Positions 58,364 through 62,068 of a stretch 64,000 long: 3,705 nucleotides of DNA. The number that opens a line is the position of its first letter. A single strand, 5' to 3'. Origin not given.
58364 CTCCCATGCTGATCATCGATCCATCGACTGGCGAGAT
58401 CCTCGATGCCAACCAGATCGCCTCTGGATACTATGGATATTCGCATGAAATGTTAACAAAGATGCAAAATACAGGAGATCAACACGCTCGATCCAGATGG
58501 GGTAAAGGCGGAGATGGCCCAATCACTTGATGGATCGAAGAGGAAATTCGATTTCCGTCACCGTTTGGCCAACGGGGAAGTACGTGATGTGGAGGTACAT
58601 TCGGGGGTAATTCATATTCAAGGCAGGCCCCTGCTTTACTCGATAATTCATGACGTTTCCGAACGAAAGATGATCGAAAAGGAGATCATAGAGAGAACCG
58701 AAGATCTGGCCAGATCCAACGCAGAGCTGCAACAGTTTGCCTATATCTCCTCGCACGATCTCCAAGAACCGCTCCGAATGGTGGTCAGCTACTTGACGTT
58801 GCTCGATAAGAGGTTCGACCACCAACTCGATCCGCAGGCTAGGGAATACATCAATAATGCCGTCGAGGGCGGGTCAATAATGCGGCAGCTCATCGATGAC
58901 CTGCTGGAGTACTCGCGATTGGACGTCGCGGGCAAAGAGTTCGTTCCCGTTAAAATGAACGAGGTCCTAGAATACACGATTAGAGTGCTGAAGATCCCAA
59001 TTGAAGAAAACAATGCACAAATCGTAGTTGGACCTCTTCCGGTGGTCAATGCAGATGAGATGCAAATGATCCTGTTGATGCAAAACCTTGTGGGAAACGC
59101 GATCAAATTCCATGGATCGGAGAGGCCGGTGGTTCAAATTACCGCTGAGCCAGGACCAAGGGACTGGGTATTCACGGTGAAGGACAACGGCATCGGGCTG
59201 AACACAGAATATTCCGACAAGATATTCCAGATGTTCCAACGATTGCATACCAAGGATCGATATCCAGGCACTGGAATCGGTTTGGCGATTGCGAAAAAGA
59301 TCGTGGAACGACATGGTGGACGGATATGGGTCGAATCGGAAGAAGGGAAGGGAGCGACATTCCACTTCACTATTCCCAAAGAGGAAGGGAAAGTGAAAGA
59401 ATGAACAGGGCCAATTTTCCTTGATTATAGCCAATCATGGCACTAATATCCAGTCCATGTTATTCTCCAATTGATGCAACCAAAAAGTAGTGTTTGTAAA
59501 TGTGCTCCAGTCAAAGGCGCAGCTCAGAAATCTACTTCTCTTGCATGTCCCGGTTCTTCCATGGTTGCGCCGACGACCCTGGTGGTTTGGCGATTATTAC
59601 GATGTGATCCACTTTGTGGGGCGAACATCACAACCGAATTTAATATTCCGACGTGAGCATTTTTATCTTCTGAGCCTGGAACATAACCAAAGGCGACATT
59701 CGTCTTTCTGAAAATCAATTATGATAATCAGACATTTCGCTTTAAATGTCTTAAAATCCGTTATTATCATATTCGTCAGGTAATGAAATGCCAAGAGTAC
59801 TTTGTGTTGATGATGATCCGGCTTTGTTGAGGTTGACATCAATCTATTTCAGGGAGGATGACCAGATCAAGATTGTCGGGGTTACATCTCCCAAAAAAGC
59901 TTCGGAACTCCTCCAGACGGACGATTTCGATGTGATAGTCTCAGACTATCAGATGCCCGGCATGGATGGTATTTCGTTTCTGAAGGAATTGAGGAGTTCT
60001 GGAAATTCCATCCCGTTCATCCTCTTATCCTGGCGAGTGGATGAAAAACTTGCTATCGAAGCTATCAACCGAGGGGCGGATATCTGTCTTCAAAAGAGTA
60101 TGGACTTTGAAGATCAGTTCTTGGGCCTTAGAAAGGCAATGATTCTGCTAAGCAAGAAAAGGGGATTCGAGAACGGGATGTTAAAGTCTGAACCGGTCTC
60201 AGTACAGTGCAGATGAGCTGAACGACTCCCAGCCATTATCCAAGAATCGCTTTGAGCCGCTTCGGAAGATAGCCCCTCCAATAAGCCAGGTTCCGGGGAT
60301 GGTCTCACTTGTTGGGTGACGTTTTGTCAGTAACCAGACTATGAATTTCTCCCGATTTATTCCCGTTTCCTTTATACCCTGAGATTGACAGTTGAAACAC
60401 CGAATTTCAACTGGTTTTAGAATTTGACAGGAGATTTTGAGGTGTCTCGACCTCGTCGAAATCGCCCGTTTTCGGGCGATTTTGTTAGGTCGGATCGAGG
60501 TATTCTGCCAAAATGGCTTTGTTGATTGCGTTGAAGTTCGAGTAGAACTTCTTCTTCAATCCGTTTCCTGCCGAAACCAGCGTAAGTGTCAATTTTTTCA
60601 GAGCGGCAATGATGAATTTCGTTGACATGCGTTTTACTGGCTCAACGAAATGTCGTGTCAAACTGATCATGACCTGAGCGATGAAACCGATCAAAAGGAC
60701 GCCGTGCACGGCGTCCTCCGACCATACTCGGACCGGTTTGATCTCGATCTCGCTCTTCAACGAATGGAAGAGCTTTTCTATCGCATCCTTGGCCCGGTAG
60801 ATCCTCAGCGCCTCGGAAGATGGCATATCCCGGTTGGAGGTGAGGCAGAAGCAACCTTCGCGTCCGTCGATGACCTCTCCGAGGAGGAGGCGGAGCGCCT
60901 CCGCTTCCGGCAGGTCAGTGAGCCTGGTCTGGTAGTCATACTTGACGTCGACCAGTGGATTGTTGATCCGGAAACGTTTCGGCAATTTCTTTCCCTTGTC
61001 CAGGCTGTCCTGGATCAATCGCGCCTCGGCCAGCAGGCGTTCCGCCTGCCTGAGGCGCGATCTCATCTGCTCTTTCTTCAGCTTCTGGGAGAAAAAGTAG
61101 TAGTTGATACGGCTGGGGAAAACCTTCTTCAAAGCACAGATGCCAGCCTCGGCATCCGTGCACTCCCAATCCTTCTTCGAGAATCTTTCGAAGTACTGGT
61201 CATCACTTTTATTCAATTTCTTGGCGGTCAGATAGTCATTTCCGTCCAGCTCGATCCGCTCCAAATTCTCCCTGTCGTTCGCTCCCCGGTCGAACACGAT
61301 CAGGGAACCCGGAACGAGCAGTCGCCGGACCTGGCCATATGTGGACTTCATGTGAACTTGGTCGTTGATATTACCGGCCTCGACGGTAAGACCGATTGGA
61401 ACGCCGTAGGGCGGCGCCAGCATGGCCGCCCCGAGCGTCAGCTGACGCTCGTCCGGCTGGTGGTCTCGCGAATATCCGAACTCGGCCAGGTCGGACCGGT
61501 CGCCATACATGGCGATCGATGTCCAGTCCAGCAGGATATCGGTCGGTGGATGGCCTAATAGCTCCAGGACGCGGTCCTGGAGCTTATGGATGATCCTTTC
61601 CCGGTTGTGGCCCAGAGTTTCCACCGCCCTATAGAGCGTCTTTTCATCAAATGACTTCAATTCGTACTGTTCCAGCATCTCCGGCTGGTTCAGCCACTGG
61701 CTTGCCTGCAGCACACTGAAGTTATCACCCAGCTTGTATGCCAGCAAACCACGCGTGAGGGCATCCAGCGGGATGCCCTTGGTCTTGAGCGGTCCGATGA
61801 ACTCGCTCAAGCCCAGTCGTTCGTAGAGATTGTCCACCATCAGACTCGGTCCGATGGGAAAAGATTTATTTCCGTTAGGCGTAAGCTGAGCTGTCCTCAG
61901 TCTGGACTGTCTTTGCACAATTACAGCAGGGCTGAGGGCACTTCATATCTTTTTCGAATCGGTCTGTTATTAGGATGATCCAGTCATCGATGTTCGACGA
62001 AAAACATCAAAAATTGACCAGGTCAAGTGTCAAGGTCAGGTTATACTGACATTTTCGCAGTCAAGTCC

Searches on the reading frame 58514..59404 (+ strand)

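Call 54: search_protein_families(library=pfam, proteins=[window:58514-59404:+], max_evalue=0.00001)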
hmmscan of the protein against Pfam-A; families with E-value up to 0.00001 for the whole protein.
window:58514-59404:+ (296 aa): 2 families
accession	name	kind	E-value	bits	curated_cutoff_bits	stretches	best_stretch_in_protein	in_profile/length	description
PF02518.31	HATPase_c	-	1.7e-29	103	26.4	1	181-290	2-110/111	Histidine kinase-, DNA gyrase B-, and HSP90-like ATPase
PF00512.31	HisKA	-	2.6e-11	43.8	26.9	1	72-137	2-64/66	His Kinase A (phospho-acceptor) domain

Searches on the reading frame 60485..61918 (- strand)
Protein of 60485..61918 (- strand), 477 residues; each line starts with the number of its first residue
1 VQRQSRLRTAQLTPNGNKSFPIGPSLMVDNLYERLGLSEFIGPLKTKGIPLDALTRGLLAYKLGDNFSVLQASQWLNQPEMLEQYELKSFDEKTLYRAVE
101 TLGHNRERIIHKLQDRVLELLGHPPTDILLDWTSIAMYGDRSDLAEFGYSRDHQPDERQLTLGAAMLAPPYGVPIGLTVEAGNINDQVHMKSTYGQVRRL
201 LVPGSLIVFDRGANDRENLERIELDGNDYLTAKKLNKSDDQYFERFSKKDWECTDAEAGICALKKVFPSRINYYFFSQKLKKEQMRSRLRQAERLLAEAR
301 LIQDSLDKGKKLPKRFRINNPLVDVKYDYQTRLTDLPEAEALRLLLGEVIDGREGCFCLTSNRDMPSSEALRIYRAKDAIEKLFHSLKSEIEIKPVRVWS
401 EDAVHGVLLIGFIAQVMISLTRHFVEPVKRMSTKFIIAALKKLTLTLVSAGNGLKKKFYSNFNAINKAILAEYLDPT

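Call 54: search_protein_families(library=pfam, proteins=[window:60485-61918:-], max_evalue=0.00001)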
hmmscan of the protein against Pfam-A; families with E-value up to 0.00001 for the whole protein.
window:60485-61918:- (477 aa): 1 family
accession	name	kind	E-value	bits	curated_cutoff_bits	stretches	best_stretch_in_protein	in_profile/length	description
PF01609.27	DDE_Tnp_1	-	2.4e-10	41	23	1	124-415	3-198/200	Transposase DDE domain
